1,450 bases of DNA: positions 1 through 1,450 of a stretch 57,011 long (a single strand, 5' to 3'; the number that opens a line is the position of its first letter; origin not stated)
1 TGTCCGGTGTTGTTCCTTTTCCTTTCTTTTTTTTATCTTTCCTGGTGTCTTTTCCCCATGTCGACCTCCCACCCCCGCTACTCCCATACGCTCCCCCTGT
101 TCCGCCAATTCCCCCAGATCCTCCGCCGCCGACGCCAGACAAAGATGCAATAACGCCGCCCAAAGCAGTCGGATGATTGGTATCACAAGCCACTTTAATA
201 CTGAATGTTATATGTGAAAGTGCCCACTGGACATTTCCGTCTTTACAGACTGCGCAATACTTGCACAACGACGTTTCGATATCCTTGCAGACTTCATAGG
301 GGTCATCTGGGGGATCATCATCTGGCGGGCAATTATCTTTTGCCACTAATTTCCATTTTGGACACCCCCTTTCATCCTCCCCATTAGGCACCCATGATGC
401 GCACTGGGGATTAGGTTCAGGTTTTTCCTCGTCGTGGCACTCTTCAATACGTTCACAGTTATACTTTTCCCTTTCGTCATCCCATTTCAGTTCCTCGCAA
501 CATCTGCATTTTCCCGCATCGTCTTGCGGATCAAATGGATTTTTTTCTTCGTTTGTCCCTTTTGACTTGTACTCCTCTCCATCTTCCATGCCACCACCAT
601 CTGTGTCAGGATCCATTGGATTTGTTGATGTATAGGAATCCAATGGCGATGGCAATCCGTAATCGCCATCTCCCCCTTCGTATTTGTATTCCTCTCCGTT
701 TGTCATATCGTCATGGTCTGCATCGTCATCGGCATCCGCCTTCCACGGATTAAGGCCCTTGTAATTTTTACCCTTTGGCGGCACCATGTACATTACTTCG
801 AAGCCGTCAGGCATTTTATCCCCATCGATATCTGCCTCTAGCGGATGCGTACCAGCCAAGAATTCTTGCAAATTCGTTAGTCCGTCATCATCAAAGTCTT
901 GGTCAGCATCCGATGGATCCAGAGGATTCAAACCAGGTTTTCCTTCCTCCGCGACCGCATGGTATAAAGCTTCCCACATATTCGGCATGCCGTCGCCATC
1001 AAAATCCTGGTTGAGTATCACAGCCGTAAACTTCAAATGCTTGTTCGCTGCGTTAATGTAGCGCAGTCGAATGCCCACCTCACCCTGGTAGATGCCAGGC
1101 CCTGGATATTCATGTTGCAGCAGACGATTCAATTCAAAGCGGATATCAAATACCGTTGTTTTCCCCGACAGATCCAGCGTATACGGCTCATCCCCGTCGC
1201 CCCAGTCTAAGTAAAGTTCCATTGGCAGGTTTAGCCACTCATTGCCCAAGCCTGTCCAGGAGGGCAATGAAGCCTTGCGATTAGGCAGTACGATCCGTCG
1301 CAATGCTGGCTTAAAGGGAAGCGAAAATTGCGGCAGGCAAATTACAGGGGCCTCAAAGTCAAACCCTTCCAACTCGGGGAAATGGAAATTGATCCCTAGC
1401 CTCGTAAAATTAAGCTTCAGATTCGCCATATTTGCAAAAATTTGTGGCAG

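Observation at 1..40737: Three-gene locus of secreted proteins (248 aa, 11,188 aa, >=2,132 aa) as a candidate undescribed cell-surface system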

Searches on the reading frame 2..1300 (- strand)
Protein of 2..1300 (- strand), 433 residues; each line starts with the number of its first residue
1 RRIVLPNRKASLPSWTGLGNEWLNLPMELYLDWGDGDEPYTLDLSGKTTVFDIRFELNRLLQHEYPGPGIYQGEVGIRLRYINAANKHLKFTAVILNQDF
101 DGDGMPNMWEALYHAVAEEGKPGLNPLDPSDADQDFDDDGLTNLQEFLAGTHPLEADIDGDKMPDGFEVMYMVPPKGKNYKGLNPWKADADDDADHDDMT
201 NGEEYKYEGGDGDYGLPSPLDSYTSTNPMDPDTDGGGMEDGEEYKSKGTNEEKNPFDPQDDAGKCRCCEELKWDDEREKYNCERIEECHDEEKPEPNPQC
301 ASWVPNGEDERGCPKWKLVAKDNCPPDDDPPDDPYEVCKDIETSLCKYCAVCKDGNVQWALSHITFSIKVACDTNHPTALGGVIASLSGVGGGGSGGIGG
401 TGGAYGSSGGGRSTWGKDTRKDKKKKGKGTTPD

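Call 80: search_protein_families(library=ncbifam, proteins=[window:2-1300:-], max_evalue=0.001)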
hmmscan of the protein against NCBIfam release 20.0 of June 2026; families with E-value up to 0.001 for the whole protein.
window:2-1300:- (433 aa): 2 families
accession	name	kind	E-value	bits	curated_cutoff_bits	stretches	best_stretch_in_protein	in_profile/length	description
NF042425.1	Amuc_1099_fam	equivalog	0.00011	21.9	50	1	123-156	117-150/321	Amuc_1099 family pilus-like system protein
NF047639.1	throspo3_MtsD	equivalog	0.00019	19.7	800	0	125-198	450-520/651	cell-cell cohesion protein MtsD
